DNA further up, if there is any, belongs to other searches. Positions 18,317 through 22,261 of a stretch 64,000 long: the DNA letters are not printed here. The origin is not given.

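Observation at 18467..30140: Five-gene BREX-related but PglZ-less defense operon: DUF499 ATPase / small protein / AlbA_2-HATPase-wHTH / DUF1156 DPPY methylase / PLD-SNF2 helicase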

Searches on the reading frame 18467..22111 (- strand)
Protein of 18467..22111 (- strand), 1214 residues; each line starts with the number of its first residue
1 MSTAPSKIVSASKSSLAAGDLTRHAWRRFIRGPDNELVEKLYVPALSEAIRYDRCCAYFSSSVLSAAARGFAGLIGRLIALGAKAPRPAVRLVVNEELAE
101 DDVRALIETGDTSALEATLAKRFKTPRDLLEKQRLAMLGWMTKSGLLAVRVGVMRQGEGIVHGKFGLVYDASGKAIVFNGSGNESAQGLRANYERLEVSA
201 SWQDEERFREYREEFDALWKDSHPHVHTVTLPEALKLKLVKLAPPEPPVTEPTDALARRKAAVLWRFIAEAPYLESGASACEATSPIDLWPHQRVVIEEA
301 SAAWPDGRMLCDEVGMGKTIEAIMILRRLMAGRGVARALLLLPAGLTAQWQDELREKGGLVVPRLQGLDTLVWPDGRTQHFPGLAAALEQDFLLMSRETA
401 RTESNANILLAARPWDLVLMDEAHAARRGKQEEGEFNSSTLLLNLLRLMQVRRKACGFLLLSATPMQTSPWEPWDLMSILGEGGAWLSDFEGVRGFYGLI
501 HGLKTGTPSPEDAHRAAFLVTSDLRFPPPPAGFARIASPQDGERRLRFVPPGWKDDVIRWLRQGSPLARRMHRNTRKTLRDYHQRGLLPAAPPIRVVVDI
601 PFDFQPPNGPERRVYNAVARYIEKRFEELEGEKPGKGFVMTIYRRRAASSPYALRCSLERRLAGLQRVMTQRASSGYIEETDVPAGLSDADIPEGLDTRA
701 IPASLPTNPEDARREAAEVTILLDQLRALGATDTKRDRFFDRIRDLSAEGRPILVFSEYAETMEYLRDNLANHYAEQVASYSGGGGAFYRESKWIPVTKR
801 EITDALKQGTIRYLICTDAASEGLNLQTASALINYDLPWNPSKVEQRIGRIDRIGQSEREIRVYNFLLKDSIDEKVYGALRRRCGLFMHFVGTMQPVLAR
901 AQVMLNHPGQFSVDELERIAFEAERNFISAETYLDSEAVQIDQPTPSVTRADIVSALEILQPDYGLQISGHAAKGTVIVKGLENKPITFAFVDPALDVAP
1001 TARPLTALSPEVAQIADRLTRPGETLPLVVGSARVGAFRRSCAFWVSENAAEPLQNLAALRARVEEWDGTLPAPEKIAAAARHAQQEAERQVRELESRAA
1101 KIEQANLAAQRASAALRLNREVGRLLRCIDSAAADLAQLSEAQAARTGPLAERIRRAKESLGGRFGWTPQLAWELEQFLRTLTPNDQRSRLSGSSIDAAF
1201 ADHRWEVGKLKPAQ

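Call 3: search_protein_families(library=pfam, proteins=[window:18467-22111:-], max_evalue=0.01)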
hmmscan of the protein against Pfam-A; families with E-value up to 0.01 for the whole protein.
window:18467-22111:- (1214 aa): 4 families
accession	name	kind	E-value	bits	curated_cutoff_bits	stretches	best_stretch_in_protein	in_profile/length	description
PF00271.37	Helicase_C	-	8.3e-18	65.1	23.5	1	745-855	8-110/110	Helicase conserved C-terminal domain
PF00176.29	SNF2-rel_dom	-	2.4e-11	43.7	24.9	1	307-483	19-181/290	SNF2-related domain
PF13091.12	PLDc_2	-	1.4e-05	25.4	27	1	148-219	68-132/132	PLD-like domain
PF04851.21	ResIII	-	0.0011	19.3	22.5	1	308-438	26-142/164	Type III restriction enzyme, res subunit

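Call 4: search_protein_families(library=padloc, proteins=[window:18467-22111:-], max_evalue=0.01)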
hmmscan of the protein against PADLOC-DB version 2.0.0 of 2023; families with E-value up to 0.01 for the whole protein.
window:18467-22111:- (1214 aa): 50 families (the best 25 are shown)
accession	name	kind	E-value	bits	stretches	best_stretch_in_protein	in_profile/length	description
PDLC02193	PLD_Helicase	-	6e-70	234.5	2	717-884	653-827/905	-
PDLC02707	PbeA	-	2.7e-59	199.4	1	26-433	7-397/672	PbeA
PDLC02500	BrxHI|BrxHII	-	1.4e-53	180.7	2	611-886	343-604/933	BrxHI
PDLC02704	PbeA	-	4.8e-52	175.4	1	32-425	12-394/682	PbeA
PDLC02621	DrmD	-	3.3e-51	172.6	2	596-877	357-646/1040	DrmD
PDLC00659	HmaA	-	2.1e-45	153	3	743-880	505-635/1176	SNF2 helicase / DEAD-box helicase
PDLC02623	DrmD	-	6.9e-45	151.2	2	711-905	488-678/1040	DrmD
PDLC02619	DrmD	-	3.1e-42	142.7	2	799-894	479-573/872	DrmD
PDLC02504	BrxHI|BrxHII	-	6.5e-41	138.2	2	610-883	342-609/971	BrxHII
PDLC02703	PbeA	-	2.1e-34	117.1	1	31-355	11-312/626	PbeA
PDLC02633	DrmD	-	5.2e-33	112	2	593-867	357-641/839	DrmD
PDLC02843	DpdE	-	2.6e-32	109.7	2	735-901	552-718/1091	DpdE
PDLC02572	DrmA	-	3.4e-32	109.4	2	611-867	366-634/1043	DrmA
PDLC02634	DrmD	-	1.2e-31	107.3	2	733-954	456-680/900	DrmD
PDLC02620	DrmD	-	2.1e-30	103.5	2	747-880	481-602/1060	DrmD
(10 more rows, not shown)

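Call 21: search_protein_families(library=ncbifam, proteins=[window:18467-22111:-], max_evalue=0.001)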
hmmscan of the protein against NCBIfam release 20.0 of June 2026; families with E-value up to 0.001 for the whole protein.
window:18467-22111:- (1214 aa): 20 families
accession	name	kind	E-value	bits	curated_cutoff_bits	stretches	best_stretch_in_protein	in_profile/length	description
NF042964.1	phospholipD_antiphage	equivalog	3e-99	333.6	1100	2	36-483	12-428/895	phospholipase D-like domain-containing anti-phage protein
NF038317.1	DISARM_DrmD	equivalog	1.2e-63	215.9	610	2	593-941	338-700/1021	DISARM system SNF2-like helicase DrmD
NF038318.1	DISARM_DrmD_b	equivalog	5.4e-42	143.9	950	2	798-893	475-569/868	DISARM system SNF2-like helicase DrmD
NF041062.1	DpdE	equivalog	1.3e-41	142.5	500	2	691-901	504-690/1048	protein DpdE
NF003426.0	PRK04914.1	equivalog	1.2e-35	123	576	2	287-468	152-319/959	RNA polymerase-associated protein RapA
NF053675.1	pilus_reg_Snf2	equivalog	3.3e-16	58.6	1100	1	745-877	872-994/1029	pilus expression-regulating Snf2 family helicase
NF058637.1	helic_SCO1167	equivalog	6.3e-15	54.3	1200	2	745-886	774-905/932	SCO1167/SCO6262 family helicase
NF053631.1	RNA_helic_CshA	equivalog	1.9e-07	30.3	646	1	800-858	277-335/434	degradosome RNA helicase CshA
NF053636.1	DDHlcsCsdAPsy1082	equivalog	2.6e-07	29.5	890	1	796-858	278-341/512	DEAD/DEAH box helicase CsdA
NF010337.0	PRK13766.1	equivalog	5.3e-07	28.1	610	1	748-884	364-494/781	Hef nuclease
NF008642.0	PRK11634.1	equivalog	8.4e-07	27.8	989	1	803-861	288-346/628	DEAD/DEAH family ATP-dependent RNA helicase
NF007882.0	PRK10590.1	equivalog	1.2e-06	27.8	743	1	771-855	258-340/456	ATP-dependent RNA helicase RhlE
NF002340.1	PRK01297.1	equivalog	1.3e-06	27.5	564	1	798-861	286-350/372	ATP-dependent RNA helicase RhlB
NF008394.0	PRK11192.1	equivalog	1.4e-06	27.5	507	1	800-857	287-344/441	ATP-dependent RNA helicase SrmB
NF003419.0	PRK04837.1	equivalog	2.1e-06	26.7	588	1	800-861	296-357/424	ATP-dependent RNA helicase RhlB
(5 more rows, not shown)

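Call 47: search_dna_similar(query=window:18467-22111:-, collection=plasmids, mode=protein, max_rows=30)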
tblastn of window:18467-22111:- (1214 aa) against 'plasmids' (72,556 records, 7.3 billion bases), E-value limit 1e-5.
Records with a match: 864; places in all: 913; records where one place covers at least 80% of the query: 2.
Best place of each record, by identity: <60% 864.
By first word of the organism name: Klebsiella 43; Escherichia 40; Acinetobacter 39; Bacillus 38; Rhodococcus 35; Piscirickettsia 35; Enterococcus 29; Thermus 28; Deinococcus 25; Streptomyces 24; and 198 more.
By predicted mobility (MOB-suite, as given by PLSDB): non-mobilizable 491; conjugative 195; mobilizable 178.
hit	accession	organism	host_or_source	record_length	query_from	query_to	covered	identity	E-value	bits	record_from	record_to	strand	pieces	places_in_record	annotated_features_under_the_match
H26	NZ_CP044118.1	Roseomonas mucosa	Homo sapiens,clinical isolate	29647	14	1205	98%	48.4%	0e+0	891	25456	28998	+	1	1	helicase-related protein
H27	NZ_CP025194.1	Roseomonas mucosa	Homo sapiens,clinical, human skin, ...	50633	14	1205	98%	48.4%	0e+0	891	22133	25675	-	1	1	helicase-related protein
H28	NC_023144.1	Rhodococcus pyridinivorans SB3094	-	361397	33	1041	76%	33.0%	1e-81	391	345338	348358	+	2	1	SNF2-related protein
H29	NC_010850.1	Rhodococcus sp. NS1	-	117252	33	1041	76%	32.6%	2e-80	386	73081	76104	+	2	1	SNF2-related protein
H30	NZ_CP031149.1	Haloplanus rubicundus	solar salt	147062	12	899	69%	35.1%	6e-53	367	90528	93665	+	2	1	helicase-related protein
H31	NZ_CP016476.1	Picosynechococcus sp. PCC 7003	cell culture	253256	21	955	73%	32.6%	3e-81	390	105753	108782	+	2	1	helicase-related protein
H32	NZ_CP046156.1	Leptolyngbya sp. BL0902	cell culture,open pond on an algae farm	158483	21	914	74%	32.0%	2e-98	354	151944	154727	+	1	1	helicase-related protein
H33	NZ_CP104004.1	Salinirubellus salinus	cell cuture,Zhoushan marine solar ...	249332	37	899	67%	35.1%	7e-53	355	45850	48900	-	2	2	helicase-related protein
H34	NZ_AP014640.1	Leptolyngbya boryana IAM M-101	-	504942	21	901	73%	32.0%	3e-103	369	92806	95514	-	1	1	SNF2-related protein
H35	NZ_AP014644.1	Leptolyngbya boryana dg5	-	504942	21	901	73%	32.0%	3e-103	369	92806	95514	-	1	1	SNF2-related protein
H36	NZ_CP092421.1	Leptolyngbya boryana IU 594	-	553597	21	901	73%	32.0%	3e-103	369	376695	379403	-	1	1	SNF2-related protein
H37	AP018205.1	Leptolyngbya boryana NIES-2135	-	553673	21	901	73%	32.0%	3e-103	369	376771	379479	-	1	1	helicase-like protein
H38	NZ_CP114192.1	Aminobacter sp. NyZ550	-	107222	25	943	76%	30.6%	4e-77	289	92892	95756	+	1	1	SNF2-related protein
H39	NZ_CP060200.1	Aminobacter sp. MDW-2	cell culture,soil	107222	25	943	76%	30.6%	4e-77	289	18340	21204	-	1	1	SNF2-related protein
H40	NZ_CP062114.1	Aminobacter sp. SR38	bacterial pure culture,soil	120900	25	943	76%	30.6%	4e-77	289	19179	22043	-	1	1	SNF2-related protein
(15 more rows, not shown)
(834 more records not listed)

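Call 49: get_annotated_region(hit=H26, flank=12000)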
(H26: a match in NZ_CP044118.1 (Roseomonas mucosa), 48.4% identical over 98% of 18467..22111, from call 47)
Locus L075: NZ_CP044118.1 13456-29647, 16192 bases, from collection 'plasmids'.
description: Roseomonas mucosa strain FDAARGOS_658 plasmid unnamed1
organism: Roseomonas mucosa (NCBI taxid 207340)
taxonomy: Bacteria; Pseudomonadota; Alphaproteobacteria; Rhodospirillales; Acetobacteraceae; Roseomonas; Roseomonas mucosa
host: -; source: Homo sapiens,clinical isolate; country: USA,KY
typing (MOB-suite, as given by PLSDB): non-mobilizable
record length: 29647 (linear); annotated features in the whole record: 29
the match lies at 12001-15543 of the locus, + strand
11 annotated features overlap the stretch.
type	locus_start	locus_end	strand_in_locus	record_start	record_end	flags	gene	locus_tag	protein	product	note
CDS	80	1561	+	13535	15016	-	istA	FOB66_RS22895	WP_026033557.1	IS21 family transposase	-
CDS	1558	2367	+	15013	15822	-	istB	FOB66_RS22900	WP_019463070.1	IS21-like element helper ATPase IstB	-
CDS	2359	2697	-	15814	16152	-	-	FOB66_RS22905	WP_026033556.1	hypothetical protein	-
CDS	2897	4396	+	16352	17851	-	istA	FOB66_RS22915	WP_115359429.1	IS21 family transposase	-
CDS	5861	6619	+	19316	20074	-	-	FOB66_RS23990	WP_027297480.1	HNH endonuclease signature motif containing protein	-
CDS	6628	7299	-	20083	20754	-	-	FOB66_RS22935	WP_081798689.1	hypothetical protein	-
CDS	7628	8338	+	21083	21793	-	-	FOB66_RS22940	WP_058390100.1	IS6 family transposase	-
CDS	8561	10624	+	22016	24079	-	-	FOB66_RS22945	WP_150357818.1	DUF1156 domain-containing protein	-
CDS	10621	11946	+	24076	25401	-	-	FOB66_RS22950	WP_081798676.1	MBL fold metallo-hydrolase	-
CDS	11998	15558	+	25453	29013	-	-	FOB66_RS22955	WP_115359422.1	helicase-related protein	-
CDS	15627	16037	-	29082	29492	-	-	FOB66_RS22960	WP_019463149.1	type II toxin-antitoxin system VapC family toxin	-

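Call 91: search_solved_structures(query=window:18467-22111:-, max_evalue=0.00001)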
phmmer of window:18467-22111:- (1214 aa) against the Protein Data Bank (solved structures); distinct sequences matched with E-value up to 0.00001: 72 (the best 60 are shown).
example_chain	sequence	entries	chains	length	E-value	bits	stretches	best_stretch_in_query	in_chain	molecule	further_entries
8so8_A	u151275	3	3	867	6.3e-20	74.2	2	811-864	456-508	RNA polymerase-associated protein RapA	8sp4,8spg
6bog_A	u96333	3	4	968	8.4e-20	73.8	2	811-864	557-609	RNA polymerase-associated protein RapA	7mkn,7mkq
7m8e_F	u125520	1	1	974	8.6e-20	73.8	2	811-864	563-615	RNA polymerase-associated protein RapA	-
4s20_K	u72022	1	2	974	8.6e-20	73.8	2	811-864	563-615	RNA polymerase-associated protein RapA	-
8t0l_F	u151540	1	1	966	4.9e-19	71.3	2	811-864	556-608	RNA polymerase-associated protein RapA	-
6pwf_K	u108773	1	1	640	2.6e-13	52.3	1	743-882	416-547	chromatin remodeling factor ISWI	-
5jxr_A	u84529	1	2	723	4.4e-12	48.2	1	746-884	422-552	Chromatin-remodeling complex ATPase-like protein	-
7ux9_P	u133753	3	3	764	6.2e-12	47.7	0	302-480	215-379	ATP-dependent DNA helicase DDM1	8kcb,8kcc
8wh5_K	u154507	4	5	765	6.3e-12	47.7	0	302-480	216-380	ATP-dependent DNA helicase DDM1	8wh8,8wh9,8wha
8j90_K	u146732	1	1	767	6.3e-12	47.7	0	302-480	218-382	ATP-dependent DNA helicase DDM1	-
8skz_A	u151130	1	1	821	7.8e-12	47.4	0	302-480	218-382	ATP-dependent DNA helicase DDM1,Lymphoid-specific helicase chimera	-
6ne3_W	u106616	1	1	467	2.4e-11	45.8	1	811-878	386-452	SWI/SNF-related matrix-associated actin-dependent regulator of chromatin subfamily A membe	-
8v4y_W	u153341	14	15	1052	1.8e-10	42.9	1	811-880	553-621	SWI/SNF-related matrix-associated actin-dependent regulator of chromatin subfamily A membe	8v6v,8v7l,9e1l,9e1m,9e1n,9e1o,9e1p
6ryr_W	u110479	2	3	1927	2.7e-10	42.3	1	743-890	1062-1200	Chromodomain-helicase-DNA-binding protein 4,Chromodomain-helicase-DNA-binding protein 4,Ch | Chromodomain-helicase-DNA-binding protein 4,CHD4,Chromodomain-helic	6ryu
6iy2_O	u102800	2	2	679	4.8e-10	41.5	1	741-877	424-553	Transcription regulatory protein SNF2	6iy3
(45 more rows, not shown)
